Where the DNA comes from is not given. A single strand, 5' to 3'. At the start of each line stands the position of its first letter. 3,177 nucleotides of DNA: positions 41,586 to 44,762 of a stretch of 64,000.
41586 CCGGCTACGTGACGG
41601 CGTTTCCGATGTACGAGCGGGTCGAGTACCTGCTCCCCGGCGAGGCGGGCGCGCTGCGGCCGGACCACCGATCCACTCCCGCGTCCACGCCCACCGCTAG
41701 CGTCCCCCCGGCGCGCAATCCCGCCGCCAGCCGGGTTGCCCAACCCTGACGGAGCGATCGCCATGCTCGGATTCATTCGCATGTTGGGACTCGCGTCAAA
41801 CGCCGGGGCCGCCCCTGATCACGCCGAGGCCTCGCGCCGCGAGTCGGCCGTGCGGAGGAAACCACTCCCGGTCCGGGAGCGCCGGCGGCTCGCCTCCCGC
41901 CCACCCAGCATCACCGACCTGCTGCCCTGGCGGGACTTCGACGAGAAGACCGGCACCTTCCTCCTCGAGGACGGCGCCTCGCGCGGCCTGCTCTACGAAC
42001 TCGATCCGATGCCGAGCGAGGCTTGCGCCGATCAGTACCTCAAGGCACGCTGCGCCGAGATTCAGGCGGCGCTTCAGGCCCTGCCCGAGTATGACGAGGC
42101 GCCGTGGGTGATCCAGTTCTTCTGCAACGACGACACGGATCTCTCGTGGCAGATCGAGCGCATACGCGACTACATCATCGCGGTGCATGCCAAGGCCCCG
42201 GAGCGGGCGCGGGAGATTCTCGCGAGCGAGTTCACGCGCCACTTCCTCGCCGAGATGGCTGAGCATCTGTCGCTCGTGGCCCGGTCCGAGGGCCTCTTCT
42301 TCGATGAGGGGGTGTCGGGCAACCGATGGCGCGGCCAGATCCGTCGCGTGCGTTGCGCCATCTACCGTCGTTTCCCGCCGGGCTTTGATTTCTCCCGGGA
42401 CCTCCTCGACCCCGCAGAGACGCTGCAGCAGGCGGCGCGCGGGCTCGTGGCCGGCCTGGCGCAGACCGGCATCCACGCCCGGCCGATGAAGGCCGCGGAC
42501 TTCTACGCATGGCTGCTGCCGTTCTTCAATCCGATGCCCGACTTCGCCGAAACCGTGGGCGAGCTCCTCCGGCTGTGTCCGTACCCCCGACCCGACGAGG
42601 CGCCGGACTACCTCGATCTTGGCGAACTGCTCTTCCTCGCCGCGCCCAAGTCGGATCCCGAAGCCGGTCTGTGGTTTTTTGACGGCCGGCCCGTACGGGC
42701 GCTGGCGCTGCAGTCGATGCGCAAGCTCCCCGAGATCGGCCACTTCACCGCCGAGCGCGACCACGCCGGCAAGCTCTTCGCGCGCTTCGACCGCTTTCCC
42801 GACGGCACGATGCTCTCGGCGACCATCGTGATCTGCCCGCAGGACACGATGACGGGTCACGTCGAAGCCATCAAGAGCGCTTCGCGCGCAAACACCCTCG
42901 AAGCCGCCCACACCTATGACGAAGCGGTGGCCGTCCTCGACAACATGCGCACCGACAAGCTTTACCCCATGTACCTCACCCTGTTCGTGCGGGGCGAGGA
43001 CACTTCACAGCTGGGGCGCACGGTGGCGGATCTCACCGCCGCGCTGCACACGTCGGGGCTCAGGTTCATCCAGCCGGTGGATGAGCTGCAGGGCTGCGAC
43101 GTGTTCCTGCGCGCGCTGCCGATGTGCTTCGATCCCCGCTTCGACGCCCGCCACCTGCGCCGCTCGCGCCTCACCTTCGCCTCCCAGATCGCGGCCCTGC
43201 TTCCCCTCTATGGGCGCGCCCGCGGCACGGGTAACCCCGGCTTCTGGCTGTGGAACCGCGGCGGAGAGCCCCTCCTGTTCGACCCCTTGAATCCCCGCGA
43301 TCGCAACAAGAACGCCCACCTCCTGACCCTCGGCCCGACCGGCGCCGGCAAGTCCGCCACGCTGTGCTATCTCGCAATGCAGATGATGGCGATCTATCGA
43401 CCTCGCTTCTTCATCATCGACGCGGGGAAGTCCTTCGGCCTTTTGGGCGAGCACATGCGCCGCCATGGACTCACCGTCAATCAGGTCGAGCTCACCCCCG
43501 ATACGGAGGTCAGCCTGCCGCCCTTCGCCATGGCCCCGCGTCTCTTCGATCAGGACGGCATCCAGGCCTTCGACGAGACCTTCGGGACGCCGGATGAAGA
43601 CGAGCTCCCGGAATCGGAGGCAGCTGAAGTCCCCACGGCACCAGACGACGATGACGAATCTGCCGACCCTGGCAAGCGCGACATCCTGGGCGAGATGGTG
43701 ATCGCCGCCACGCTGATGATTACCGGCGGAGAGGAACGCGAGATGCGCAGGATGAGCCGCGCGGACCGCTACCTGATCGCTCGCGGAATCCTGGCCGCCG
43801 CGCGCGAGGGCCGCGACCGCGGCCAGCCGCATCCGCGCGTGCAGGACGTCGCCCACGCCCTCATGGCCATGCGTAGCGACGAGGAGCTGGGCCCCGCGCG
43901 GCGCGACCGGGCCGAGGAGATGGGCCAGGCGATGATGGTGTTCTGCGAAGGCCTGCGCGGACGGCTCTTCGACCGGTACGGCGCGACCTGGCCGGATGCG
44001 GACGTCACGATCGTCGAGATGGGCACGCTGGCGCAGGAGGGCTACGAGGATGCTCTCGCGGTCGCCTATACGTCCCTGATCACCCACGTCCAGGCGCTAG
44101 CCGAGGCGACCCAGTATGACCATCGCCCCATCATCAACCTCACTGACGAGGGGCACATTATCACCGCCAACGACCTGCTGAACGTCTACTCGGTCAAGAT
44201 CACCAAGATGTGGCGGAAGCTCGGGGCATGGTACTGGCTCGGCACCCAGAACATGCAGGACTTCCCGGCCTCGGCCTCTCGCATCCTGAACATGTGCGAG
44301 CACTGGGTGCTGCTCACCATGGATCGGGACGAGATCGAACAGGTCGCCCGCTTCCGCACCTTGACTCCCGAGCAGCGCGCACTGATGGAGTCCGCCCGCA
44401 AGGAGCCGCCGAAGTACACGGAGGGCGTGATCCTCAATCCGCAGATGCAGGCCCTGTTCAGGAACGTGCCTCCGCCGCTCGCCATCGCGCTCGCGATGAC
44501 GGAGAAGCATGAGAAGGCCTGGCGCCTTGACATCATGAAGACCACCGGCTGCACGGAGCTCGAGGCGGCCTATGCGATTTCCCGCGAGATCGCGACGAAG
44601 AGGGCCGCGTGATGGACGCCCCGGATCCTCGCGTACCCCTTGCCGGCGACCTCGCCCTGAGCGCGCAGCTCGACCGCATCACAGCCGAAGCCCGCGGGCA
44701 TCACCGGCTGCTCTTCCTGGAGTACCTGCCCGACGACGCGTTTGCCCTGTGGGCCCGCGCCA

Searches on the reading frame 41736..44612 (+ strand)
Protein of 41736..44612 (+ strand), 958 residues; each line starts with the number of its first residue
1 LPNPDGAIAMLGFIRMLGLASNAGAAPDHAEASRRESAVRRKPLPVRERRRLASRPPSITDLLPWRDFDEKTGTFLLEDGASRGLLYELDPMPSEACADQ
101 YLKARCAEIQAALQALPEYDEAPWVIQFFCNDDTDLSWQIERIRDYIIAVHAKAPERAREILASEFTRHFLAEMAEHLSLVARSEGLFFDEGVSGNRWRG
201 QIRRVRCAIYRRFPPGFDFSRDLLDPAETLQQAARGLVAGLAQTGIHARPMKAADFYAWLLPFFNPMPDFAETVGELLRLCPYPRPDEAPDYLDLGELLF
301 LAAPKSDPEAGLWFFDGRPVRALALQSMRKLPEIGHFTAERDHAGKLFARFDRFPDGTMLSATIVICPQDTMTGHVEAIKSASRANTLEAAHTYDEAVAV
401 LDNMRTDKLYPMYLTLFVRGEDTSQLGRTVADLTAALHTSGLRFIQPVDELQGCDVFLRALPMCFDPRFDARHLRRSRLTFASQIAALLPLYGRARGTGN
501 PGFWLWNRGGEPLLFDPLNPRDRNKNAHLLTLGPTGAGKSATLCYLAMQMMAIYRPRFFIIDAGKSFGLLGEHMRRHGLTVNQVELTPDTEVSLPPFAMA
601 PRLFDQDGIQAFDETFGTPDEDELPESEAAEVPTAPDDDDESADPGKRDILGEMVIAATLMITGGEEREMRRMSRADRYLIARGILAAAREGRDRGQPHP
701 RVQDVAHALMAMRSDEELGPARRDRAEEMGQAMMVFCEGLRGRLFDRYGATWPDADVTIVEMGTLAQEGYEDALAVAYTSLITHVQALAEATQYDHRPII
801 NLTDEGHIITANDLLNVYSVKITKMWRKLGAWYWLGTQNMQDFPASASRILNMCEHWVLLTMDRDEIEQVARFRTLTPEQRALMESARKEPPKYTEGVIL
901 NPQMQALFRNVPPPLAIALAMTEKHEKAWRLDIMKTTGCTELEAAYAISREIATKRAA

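Call 55: search_protein_families(library=pfam, proteins=[window:41736-44612:+], max_evalue=0.00001)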
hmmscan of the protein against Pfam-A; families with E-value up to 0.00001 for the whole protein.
window:41736-44612:+ (958 aa): 1 family
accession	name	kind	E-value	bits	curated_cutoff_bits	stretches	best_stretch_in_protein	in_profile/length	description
PF11130.14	TraC_F_IV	-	2.3e-79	267.6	28.1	1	59-465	1-375/375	TraC protein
